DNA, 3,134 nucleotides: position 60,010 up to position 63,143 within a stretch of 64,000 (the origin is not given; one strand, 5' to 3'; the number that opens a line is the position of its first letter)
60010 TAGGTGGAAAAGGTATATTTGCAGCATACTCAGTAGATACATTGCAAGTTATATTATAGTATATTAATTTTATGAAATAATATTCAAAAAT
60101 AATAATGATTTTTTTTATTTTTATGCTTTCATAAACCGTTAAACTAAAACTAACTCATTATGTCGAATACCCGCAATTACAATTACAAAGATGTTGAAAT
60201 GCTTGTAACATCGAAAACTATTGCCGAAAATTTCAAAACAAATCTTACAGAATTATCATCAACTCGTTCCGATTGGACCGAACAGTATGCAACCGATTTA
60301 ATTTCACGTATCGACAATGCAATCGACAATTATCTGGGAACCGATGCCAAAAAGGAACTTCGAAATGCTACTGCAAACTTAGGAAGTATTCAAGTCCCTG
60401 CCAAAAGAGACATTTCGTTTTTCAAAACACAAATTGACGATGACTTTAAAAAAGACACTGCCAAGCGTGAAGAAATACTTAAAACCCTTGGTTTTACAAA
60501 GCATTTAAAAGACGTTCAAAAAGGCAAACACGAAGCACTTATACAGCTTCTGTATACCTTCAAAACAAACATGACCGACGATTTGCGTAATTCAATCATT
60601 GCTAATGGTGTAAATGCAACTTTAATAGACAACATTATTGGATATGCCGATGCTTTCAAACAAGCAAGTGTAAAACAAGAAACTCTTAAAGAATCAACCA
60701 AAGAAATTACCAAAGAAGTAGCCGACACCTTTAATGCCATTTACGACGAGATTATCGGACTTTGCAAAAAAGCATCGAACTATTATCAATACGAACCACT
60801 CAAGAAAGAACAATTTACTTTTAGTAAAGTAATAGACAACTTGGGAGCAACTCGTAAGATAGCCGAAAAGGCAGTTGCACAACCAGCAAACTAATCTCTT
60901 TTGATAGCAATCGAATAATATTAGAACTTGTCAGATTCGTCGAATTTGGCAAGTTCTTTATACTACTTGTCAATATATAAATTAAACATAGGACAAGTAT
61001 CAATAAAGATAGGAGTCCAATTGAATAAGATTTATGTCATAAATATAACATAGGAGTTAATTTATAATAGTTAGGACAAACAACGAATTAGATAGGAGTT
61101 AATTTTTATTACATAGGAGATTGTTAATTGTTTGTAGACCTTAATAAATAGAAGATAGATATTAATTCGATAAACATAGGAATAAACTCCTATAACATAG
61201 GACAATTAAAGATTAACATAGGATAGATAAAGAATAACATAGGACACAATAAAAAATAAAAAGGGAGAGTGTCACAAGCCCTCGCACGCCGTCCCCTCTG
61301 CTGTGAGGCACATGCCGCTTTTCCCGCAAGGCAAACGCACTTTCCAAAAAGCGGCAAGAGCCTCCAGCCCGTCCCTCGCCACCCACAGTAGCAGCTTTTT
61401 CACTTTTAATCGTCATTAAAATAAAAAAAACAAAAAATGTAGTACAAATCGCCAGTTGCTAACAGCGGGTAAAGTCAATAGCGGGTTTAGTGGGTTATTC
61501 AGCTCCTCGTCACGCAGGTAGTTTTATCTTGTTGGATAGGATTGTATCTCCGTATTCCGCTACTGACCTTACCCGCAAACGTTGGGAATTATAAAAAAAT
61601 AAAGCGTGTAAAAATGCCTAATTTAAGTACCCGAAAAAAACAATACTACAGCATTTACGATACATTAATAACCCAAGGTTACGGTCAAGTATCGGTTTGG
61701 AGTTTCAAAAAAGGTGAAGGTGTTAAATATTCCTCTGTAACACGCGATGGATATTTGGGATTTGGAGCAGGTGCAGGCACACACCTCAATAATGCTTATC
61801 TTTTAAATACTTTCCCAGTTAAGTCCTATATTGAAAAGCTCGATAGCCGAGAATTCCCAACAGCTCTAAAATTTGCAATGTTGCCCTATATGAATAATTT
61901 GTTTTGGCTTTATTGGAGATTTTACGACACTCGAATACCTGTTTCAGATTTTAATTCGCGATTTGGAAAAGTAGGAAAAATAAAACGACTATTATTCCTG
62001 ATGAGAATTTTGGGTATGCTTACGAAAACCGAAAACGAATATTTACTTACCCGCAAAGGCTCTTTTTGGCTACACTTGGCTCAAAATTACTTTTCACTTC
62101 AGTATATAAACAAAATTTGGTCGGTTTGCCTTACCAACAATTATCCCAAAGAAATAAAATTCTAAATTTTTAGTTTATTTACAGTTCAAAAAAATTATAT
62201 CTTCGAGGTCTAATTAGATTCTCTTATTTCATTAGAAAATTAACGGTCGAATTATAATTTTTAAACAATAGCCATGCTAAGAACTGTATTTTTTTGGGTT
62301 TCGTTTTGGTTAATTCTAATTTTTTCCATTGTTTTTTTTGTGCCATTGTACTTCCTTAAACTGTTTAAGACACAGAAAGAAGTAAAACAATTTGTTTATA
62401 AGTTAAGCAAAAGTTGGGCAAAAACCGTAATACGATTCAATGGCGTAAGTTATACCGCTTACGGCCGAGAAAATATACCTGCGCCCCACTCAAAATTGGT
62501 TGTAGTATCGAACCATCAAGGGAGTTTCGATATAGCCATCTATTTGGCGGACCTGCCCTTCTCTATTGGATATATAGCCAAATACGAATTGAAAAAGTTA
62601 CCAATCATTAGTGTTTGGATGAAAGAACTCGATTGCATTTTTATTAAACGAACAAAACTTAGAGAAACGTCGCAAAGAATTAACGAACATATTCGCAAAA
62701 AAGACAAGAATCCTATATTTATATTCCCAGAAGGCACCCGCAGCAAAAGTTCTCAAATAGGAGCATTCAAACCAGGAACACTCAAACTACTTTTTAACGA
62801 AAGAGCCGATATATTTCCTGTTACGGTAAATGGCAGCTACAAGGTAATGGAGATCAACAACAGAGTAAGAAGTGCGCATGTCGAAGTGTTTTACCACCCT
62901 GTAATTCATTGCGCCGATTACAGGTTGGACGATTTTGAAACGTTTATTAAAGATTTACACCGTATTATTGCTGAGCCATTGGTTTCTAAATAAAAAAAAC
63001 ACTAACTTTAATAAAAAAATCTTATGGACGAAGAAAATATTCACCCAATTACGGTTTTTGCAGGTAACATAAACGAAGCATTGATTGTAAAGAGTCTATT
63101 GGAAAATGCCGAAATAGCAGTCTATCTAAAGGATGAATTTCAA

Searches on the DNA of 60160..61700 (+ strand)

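Call 9: search_dna_similar(query=window:60900-61620:+, collection=plasmids, mode=distant)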
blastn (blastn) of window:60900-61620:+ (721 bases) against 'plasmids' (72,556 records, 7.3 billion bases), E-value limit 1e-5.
No match.

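Call 10: search_rna_families(source=window, start=60800, end=61700, threshold=evalue, max_evalue=10, show_alignments=3)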
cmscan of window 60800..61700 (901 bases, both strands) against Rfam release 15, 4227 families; matches with E-value up to 10: 8.
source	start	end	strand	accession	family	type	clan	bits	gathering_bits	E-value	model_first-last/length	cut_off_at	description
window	61002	61051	+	RF02441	SpF61_sRNA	Gene; sRNA;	-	22.2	60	0.67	1-58/58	no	Streptococcus sRNA SpF61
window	61299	61369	-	RF03853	mir-2013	Gene; miRNA;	-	16.8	70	2.5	1-83/83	no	mir-2013 microRNA precursor family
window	61377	61447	-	RF00814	mir-316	Gene; miRNA;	-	15.8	80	6.7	1-91/91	no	mir-316 microRNA precursor family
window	61347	61459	-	RF01796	frnS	Gene; sRNA;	-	15.8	60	7.7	1-119/119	no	Fumarate/nitrate reductase regulator sRNA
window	60924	60956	+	RF04161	mir-3688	Gene; miRNA;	-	15.4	84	7.6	1-88/88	no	mir-3688 microRNA precursor family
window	60912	60969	+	RF00906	MIR1120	Gene; miRNA;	-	15.3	86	8.3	14-74/87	no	MIR1120/MIR1122 microRNA precursor family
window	60955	61009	-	RF03578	mir-3910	Gene; miRNA;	-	15.1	95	9.5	1-82/82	no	mir-3910 microRNA precursor family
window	61351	61530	-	RF01889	lincRNA-p21_1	Gene; lncRNA;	-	13.9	75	6.8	1-174/174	no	LincRNA-p21 conserved region 1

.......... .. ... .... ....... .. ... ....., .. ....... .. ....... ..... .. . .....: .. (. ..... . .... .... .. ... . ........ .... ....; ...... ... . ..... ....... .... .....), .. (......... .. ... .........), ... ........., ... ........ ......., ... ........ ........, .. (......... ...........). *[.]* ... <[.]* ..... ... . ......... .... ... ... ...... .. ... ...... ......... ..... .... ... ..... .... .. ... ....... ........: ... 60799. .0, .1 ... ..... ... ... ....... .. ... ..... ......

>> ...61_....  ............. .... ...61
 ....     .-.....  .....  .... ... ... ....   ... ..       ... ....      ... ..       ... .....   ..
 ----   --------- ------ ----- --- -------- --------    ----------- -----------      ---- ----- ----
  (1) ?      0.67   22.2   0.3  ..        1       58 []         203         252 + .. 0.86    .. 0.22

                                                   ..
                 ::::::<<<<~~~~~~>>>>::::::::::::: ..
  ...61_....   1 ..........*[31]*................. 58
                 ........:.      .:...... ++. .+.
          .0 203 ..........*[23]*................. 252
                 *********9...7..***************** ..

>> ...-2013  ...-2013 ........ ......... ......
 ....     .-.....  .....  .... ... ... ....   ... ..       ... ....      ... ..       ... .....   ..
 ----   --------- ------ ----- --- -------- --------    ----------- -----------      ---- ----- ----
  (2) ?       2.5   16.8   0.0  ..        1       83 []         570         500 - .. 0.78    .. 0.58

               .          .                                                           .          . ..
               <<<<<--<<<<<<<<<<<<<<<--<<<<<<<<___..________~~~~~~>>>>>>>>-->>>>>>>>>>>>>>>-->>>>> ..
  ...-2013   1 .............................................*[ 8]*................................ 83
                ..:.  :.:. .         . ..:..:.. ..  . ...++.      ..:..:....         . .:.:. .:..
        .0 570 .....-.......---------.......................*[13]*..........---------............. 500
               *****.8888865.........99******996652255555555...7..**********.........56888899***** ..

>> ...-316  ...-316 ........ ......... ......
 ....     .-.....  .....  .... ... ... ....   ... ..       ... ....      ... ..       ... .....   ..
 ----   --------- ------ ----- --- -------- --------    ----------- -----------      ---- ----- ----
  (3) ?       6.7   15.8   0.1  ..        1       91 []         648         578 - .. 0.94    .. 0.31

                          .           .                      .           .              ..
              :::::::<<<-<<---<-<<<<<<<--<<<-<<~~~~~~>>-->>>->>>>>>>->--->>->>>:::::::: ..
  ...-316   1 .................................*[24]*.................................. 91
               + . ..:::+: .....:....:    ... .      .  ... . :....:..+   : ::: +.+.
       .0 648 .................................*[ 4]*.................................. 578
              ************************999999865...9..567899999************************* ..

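Call 105: build_rna_model(alignment_id=A5, structure=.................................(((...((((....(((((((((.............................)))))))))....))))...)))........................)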
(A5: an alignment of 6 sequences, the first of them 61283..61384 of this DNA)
Model R1 built from alignment A5 (6 sequences, 132 columns); structure: as given.
model positions 99; base pairs 16; branch points 0; effective number of sequences 2.35; information 0.59 bits per position. Calibrated on 0.2 Mb of random sequence (short: E-values are rough).
structure used (alignment columns):
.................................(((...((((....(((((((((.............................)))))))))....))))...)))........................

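Call 106: search_with_rna_model(model_id=R1, sources=[window, L001, L002, L244, L245, L246, L247, L248, L249, L252, L253, L254, L255], max_evalue=1, show_alignments=0)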
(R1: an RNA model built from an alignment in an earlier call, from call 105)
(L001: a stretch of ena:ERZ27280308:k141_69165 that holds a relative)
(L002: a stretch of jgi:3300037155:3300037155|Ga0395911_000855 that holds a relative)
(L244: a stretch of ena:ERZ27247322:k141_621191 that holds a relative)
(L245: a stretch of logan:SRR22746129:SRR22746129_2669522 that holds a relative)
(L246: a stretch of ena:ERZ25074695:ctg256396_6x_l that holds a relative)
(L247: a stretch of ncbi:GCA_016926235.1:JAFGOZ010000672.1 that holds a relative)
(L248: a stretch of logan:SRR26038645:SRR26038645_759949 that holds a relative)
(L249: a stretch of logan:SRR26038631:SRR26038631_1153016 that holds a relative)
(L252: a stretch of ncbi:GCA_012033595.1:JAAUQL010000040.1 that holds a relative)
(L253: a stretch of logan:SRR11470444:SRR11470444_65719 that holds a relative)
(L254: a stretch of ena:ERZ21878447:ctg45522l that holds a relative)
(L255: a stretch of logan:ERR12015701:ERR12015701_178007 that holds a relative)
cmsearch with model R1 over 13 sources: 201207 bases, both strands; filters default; matches with E-value up to 1: 9.
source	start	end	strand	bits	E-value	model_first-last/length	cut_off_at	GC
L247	10958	11056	+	103.1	3.1e-23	1-99/99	no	0.58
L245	11040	11137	+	101.7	7.1e-23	1-99/99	no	0.59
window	61284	61381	+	97.1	1e-21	1-99/99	no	0.63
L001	11125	11222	+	97.1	1e-21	1-99/99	no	0.63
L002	3167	3268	+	81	1.1e-17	1-99/99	no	0.57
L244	5941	6038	+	69.9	6.3e-15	1-99/99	no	0.45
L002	7154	7236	+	46.1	5.3e-09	1-99/99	no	0.42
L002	4475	4566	+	39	3.1e-07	1-99/99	no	0.46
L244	5840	5934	+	27.6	0.00023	1-99/99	no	0.36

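Call 107: search_rna_families(sources=[L244, L245, L247, L248, L252, L254, L002], threshold=gathering)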
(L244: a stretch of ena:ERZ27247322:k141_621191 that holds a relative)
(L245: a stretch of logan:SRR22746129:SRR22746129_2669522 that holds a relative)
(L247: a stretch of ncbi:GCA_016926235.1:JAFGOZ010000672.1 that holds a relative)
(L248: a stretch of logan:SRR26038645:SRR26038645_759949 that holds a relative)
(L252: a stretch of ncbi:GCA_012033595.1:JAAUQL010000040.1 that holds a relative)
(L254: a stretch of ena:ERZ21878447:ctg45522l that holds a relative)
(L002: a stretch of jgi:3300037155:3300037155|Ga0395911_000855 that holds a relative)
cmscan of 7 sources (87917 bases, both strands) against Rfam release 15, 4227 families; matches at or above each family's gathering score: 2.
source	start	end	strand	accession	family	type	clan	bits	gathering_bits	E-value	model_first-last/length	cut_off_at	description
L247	12881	12995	-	RF01999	group-II-D1D4-2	Intron;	CL00102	68.1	36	2.1e-11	1-118/118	no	Group II catalytic intron D1-D4-2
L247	11138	11215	-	RF00029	Intron_gpII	Intron;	-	60.4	40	3.1e-09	1-77/77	no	Group II catalytic intron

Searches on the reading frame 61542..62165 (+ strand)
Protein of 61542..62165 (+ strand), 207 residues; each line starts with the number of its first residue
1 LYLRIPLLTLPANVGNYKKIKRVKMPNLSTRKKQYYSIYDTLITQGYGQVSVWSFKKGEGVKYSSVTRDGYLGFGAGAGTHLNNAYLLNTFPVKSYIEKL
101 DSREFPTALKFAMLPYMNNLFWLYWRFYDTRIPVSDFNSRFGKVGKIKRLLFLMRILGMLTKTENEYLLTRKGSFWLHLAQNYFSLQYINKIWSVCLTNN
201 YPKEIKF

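Call 8: search_protein_families(library=pfam, proteins=[window:61542-62165:+], max_evalue=0.01)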
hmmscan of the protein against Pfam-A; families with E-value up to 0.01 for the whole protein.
window:61542-62165:+ (207 aa): 0 families

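Call 18: search_protein_families(library=ncbifam, proteins=[window:61614-62165:+], max_evalue=0.01)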
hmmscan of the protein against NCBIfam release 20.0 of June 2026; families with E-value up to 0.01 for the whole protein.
window:61614-62165:+ (183 aa): 4 families
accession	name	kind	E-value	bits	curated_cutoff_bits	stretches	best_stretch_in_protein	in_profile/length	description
NF006385.0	PRK08629.1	equivalog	3.3e-13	49.2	355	1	7-161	257-415/439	coproporphyrinogen III oxidase family protein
TIGR04107.1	rSAM_HutW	equivalog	1.5e-06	27.4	400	1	4-154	253-408/419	heme anaerobic degradation radical SAM methyltransferase ChuW/HutW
NF006067.1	PRK08208.1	equivalog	0.00038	19.5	380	1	6-71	245-319/427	STM4012 family radical SAM protein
TIGR00539.1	hemN_rel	equivalog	0.0098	15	205.4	0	18-83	221-289/361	radical SAM family heme chaperone HemW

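Call 24: find_related_loci(query=window:61584-62165:+, collection=genome_contigs, flank=10000)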
Query window:61584-62165:+ (193 aa) in genome_contigs; peptide patterns used: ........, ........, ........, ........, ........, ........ (x = any residue, [..] = any of these).
162 stretches matched a pattern, but none encodes a relative of the query by tblastn (E <= 1e-3).

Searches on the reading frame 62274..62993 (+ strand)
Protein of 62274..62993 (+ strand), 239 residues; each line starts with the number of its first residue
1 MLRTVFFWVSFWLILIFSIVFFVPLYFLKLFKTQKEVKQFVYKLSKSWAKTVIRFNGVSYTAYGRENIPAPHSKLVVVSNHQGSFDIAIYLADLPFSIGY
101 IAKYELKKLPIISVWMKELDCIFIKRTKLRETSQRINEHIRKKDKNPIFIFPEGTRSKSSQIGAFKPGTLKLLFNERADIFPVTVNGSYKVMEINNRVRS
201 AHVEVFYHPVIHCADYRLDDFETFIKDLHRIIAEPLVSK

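Call 8: search_protein_families(library=pfam, proteins=[window:62274-62993:+], max_evalue=0.01)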
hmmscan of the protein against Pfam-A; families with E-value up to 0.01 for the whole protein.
window:62274-62993:+ (239 aa): 1 family
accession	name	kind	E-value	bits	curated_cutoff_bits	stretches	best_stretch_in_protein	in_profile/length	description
PF01553.26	Acyltransferase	-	1.3e-20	73.9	23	1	62-185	4-131/132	Acyltransferase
